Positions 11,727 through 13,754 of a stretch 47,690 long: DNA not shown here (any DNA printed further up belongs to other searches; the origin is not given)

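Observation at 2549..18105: Non-canonical MSHA/T2SS-hybrid type IV filament locus: 12 translationally coupled genes plus a detached pilin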

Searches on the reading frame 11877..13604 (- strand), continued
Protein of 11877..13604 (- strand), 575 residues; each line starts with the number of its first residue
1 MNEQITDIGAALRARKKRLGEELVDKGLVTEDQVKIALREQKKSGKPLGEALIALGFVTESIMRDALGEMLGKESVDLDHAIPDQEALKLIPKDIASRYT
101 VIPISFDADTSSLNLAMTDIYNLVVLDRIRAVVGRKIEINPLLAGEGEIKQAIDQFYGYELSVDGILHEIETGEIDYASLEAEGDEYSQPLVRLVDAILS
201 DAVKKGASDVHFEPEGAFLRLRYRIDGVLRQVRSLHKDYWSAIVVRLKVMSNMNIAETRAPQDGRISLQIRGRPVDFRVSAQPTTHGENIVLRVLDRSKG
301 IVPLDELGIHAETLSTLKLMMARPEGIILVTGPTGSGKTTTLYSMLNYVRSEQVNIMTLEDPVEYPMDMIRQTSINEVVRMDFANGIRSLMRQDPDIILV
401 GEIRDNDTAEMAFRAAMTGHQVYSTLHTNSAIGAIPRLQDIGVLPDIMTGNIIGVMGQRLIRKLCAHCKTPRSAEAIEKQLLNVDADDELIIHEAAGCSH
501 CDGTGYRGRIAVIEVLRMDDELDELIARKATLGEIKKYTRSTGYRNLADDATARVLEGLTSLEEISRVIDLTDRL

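Call 66: search_dna_similar(query=L086:14025-15734:+, collection=plasmids, mode=protein, max_rows=30, max_evalue=1e-80)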
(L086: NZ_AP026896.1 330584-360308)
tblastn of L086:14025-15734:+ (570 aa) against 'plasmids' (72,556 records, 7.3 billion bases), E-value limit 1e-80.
Records with a match: 585; places in all: 588; records where one place covers at least 80% of the query: 8.
Best place of each record, by identity: >=99% 1; <60% 584.
By first word of the organism name: Escherichia 415; Ralstonia 105; Providencia 6; Paraburkholderia 4; Acinetobacter 4; Sulfitobacter 4; Pantoea 3; Nitratiruptor 3; Legionella 2; Shigella 2; and 32 more.
By predicted mobility (MOB-suite, as given by PLSDB): non-mobilizable 376; mobilizable 149; conjugative 60.
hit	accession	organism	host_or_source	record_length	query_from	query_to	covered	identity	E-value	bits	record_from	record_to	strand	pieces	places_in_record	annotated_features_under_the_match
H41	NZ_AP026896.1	Aeromonas caviae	Microbe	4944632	1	570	100%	100.0%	0e+0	1043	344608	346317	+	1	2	none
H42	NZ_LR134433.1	Legionella adelaidensis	environmental,Cooling tower water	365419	6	565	98%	49.9%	1e-153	494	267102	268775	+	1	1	GspE/PulE family protein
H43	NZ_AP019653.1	Vibrio taketomensis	-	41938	12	559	82%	54.1%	1e-102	464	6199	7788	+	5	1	none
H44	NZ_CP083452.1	Comamonas odontotermitis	cell culture,cucumber rhizosphere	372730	10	568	98%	41.4%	6e-100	339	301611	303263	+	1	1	gspE: type II secretion system ATPase GspE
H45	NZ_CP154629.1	Acetoanaerobium noterae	cell culture,Sludge of a digestion ...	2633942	4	566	99%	39.6%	4e-103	348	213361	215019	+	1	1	none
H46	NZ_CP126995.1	Acidisoma sp. PAMC 29798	cell culture,lichen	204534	35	564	93%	41.2%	5e-91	313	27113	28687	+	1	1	GspE/PulE family protein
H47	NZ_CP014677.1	Kozakia baliensis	palm brown sugar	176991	38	563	92%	39.3%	4e-91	314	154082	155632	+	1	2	GspE/PulE family protein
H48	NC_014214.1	Allomeiothermus silvanus DSM 9946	hot spring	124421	43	563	91%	38.0%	4e-81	285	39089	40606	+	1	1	GspE/PulE family protein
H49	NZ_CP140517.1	Escherichia coli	-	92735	128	567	77%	43.6%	2e-89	309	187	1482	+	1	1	gspE: type II secretion system ATPase GspE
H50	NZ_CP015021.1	Escherichia coli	Bovine carcass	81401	128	567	77%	43.6%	3e-89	308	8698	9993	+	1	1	gspE: type II secretion system ATPase GspE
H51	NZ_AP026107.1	Escherichia coli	Homo sapiens,Cultured ...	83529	128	567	77%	43.6%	3e-89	308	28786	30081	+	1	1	gspE: type II secretion system ATPase GspE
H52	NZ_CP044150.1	Escherichia coli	-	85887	128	567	77%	43.6%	3e-89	308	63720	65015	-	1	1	gspE: type II secretion system ATPase GspE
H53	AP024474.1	Escherichia coli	Homo sapiens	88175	128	567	77%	43.6%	3e-89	308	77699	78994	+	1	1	gspE: general secretion pathway protein GspE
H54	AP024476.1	Escherichia coli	Homo sapiens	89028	128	567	77%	43.6%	3e-89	308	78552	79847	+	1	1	gspE: general secretion pathway protein GspE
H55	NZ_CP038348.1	Escherichia coli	-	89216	128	567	77%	43.6%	3e-89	308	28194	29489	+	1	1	gspE: type II secretion system ATPase GspE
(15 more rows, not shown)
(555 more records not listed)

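Call 67: get_annotated_region(hit=H42, flank=14000)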
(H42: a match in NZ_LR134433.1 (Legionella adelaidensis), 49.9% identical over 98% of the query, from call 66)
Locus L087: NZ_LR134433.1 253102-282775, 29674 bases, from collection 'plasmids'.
description: Legionella adelaidensis strain NCTC12735 plasmid 24, complete sequence
organism: Legionella adelaidensis (NCBI taxid 45056)
taxonomy: Bacteria; Pseudomonadota; Gammaproteobacteria; Legionellales; Legionellaceae; Legionella; Legionella adelaidensis
host: -; source: environmental,Cooling tower water; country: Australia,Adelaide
typing (MOB-suite, as given by PLSDB): mobilizable; relaxase MOBH
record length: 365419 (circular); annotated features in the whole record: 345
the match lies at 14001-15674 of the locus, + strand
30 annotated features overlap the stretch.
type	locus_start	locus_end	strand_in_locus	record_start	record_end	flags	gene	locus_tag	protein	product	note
CDS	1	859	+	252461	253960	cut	-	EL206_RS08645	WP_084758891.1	recombinase family protein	GO:0006310 - DNA recombination [Evidence IEA]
CDS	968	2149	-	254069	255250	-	-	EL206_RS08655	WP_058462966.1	pyridoxal phosphate-dependent aminotransferase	GO:0009058 - biosynthetic process [Evidence IEA]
CDS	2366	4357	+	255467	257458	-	uvrB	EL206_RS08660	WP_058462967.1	excinuclease ABC subunit UvrB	GO:0006289 - nucleotide-excision repair [Evidence IEA]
CDS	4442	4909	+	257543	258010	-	-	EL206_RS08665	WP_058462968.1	type II secretion system protein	-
CDS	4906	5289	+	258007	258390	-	-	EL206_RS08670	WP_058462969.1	type II secretion system protein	-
CDS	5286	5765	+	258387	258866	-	-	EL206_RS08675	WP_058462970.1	competence type IV pilus minor pilin ComGF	-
CDS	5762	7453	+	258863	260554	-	-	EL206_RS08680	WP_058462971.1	type II secretion system protein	-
CDS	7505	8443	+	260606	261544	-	-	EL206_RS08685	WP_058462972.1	hypothetical protein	-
CDS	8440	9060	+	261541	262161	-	-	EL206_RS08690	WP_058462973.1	PilN domain-containing protein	-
CDS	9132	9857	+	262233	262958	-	-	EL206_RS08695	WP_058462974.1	hypothetical protein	-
CDS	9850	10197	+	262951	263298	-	-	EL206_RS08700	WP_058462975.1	hypothetical protein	-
CDS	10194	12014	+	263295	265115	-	mshL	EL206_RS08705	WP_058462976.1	pilus (MSHA type) biogenesis protein MshL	GO:0009306 - protein secretion [Evidence IEA]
CDS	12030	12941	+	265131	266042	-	-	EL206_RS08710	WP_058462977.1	AAA family ATPase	-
CDS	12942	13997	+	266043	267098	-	-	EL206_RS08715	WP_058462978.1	hypothetical protein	-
CDS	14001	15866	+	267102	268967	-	-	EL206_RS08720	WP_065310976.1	GspE/PulE family protein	GO:0009306 - protein secretion [Evidence IEA]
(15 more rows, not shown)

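Call 68: get_annotated_region(hit=H11, flank=12000)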
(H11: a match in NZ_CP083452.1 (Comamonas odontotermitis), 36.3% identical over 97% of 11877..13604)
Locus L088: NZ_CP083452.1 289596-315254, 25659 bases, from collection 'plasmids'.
description: Comamonas odontotermitis strain WLL plasmid unnamed1, complete sequence
organism: Comamonas odontotermitis (NCBI taxid 379895)
taxonomy: Bacteria; Pseudomonadota; Betaproteobacteria; Burkholderiales; Comamonadaceae; Comamonas; Comamonas odontotermitis
host: -; source: cell culture,cucumber rhizosphere; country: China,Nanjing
typing (MOB-suite, as given by PLSDB): non-mobilizable
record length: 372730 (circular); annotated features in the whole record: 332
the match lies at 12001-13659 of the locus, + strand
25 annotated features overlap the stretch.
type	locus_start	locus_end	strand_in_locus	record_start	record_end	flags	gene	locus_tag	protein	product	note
CDS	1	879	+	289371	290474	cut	-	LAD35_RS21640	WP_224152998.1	SprT family zinc-dependent metalloprotease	GO:0006508 - proteolysis [Evidence IEA]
CDS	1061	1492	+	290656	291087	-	-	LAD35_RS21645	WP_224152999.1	rhodanese-like domain-containing protein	-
CDS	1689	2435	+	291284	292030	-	-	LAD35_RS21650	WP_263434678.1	ABC transporter permease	-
CDS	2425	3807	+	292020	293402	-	-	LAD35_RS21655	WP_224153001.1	ABC transporter ATP-binding protein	-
CDS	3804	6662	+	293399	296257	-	-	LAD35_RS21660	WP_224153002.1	class I SAM-dependent methyltransferase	-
CDS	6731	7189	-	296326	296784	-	lysM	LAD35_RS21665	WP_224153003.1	peptidoglycan-binding protein LysM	-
CDS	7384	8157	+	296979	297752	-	-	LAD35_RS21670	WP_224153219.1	type III pantothenate kinase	GO:0015937 - coenzyme A biosynthetic process [Evidence IEA]; GO:0016310 - phosphorylation [Evidence IEA]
CDS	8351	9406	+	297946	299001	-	rfbB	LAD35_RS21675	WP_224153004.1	dTDP-glucose 4,6-dehydratase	GO:0019305 - dTDP-rhamnose biosynthetic process [Evidence IEA]; GO:0009243 - O antigen biosynthetic process [Evidence ...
CDS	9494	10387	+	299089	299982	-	rfbD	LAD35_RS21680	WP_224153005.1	dTDP-4-dehydrorhamnose reductase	-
CDS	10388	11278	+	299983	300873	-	rfbA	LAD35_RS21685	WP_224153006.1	glucose-1-phosphate thymidylyltransferase RfbA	GO:0019305 - dTDP-rhamnose biosynthetic process [Evidence IEA]; GO:0009243 - O antigen biosynthetic process [Evidence ...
CDS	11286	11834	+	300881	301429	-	rfbC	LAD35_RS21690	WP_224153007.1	dTDP-4-dehydrorhamnose 3,5-epimerase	GO:0019305 - dTDP-rhamnose biosynthetic process [Evidence IEA]; GO:0009243 - O antigen biosynthetic process [Evidence ...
CDS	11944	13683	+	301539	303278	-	gspE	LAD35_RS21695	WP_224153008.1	type II secretion system ATPase GspE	GO:0015628 - protein secretion by the type II secretion system [Evidence IEA]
CDS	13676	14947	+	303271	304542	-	-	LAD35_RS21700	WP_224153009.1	type II secretion system F family protein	-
CDS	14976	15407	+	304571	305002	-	gspG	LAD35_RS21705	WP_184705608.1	type II secretion system major pseudopilin GspG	GO:0015628 - protein secretion by the type II secretion system [Evidence IEA]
CDS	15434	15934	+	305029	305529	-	-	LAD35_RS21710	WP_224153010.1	GspH/FimT family pseudopilin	-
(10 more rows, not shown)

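Call 69: get_annotated_region(hit=H29, flank=300)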
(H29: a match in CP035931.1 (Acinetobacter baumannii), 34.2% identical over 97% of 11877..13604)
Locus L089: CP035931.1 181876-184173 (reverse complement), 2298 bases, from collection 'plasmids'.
description: Acinetobacter baumannii strain VB31459 plasmid unnamed1, complete sequence
organism: Acinetobacter baumannii (NCBI taxid 470)
taxonomy: Bacteria; Pseudomonadota; Gammaproteobacteria; Moraxellales; Moraxellaceae; Acinetobacter; Acinetobacter baumannii
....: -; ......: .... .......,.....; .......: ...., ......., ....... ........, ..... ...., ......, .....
typing (MOB-suite, as given by PLSDB): non-mobilizable; replicon rep_cluster_1254
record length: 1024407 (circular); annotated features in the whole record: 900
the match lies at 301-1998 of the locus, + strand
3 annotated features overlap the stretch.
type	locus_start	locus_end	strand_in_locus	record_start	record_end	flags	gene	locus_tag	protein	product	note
CDS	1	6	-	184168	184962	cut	-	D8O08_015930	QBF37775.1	triose-phosphate isomerase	-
CDS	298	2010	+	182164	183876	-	pilB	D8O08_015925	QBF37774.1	type IV-A pilus assembly ATPase PilB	-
CDS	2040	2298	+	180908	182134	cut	-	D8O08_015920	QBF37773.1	type II secretion system F family protein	-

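Call 70: get_annotated_region(hit=H19, flank=600)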
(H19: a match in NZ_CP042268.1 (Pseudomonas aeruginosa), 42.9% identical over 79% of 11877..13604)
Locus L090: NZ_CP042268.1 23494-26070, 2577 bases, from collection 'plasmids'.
description: Pseudomonas aeruginosa strain HOU1 plasmid pHOU1-1, complete sequence
organism: Pseudomonas aeruginosa (NCBI taxid 287)
taxonomy: Bacteria; Pseudomonadota; Gammaproteobacteria; Pseudomonadales; Pseudomonadaceae; Pseudomonas; Pseudomonas aeruginosa
host: -; source: Homo sapiens,sputum; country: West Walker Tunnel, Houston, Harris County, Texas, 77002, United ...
typing (MOB-suite, as given by PLSDB): non-mobilizable
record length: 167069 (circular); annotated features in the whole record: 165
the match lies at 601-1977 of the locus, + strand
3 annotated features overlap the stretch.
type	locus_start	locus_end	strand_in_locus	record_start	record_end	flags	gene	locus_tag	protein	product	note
CDS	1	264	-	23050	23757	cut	xcpP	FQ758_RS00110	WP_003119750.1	type II secretion system protein N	-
CDS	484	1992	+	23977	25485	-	xcpR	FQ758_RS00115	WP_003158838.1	GspE family T2SS ATPase variant XcpR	-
CDS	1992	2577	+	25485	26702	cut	xcpS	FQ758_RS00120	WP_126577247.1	GspF family T2SS innner membrane protein variant XcpS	-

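Call 71: get_annotated_region(hit=H31, flank=600)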
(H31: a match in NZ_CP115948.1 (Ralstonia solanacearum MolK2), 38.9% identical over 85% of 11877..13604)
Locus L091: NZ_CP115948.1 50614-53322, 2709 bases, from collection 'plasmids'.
description: Ralstonia solanacearum MolK2 plasmid pm01, complete sequence
organism: Ralstonia solanacearum MolK2 (NCBI taxid 564065)
taxonomy: Bacteria; Pseudomonadota; Betaproteobacteria; Burkholderiales; Burkholderiaceae; Ralstonia; Ralstonia solanacearum; Ralstonia solanacearum MolK2
host: -; source: Musa sp.; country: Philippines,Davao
typing (MOB-suite, as given by PLSDB): non-mobilizable; replicon rep_cluster_371; mating-pair formation MPF_F
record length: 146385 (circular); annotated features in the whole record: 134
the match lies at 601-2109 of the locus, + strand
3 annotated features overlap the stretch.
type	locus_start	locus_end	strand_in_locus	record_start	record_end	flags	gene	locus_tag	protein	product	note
CDS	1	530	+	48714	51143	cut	gspD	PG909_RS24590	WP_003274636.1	type II secretion system secretin GspD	GO:0015628 - protein secretion by the type II secretion system [Evidence IEA]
CDS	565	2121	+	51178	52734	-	gspE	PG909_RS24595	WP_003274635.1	type II secretion system ATPase GspE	GO:0015628 - protein secretion by the type II secretion system [Evidence IEA]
CDS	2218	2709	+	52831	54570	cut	-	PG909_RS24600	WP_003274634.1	DUF4153 domain-containing protein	-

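Call 72: get_annotated_region(hit=H15, flank=9000)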
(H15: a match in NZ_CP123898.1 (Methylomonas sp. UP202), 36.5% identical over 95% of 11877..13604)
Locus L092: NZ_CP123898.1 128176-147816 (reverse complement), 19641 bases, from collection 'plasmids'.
description: Methylomonas sp. UP202 plasmid pUP202, complete sequence
organism: Methylomonas sp. UP202 (NCBI taxid 3040943)
taxonomy: Bacteria; Pseudomonadota; Gammaproteobacteria; Methylococcales; Methylococcaceae; Methylomonas; Methylomonas sp. UP202
host: -; source: pure culture,canal sediment; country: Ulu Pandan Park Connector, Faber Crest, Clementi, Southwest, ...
typing (MOB-suite, as given by PLSDB): non-mobilizable
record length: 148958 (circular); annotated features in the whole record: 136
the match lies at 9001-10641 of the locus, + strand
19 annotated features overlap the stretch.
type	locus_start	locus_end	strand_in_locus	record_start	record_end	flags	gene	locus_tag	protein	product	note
CDS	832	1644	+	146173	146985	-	-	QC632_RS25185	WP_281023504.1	hypothetical protein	-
CDS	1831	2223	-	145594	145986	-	-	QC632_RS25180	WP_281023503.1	hypothetical protein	-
CDS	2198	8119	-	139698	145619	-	-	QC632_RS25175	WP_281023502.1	RHS repeat-associated core domain-containing protein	-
CDS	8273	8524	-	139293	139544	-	-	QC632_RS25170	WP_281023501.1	RHS repeat domain-containing protein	-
CDS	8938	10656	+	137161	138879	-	-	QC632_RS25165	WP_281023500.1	GspE/PulE family protein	GO:0009306 - protein secretion [Evidence IEA]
CDS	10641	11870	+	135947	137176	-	-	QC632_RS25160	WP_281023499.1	type II secretion system F family protein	-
CDS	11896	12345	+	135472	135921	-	gspG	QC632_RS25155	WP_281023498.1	type II secretion system major pseudopilin GspG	GO:0015628 - protein secretion by the type II secretion system [Evidence IEA]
CDS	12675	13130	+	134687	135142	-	-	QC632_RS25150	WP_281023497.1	type II secretion system protein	-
CDS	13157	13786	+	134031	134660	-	-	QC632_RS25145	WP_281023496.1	prepilin-type N-terminal cleavage/methylation domain-containing protein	-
CDS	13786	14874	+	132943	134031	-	-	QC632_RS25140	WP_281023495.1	PilN domain-containing protein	-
CDS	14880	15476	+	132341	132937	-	-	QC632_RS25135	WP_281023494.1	GspMb/PilO family protein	-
CDS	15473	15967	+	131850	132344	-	-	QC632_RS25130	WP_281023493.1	hypothetical protein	-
CDS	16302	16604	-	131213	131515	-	-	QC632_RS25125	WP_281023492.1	hypothetical protein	-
CDS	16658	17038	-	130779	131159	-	tnpB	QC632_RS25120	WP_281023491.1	IS66 family insertion sequence element accessory protein TnpB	-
CDS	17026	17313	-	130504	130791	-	-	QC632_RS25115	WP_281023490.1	IS66 family insertion sequence element accessory protein TnpB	-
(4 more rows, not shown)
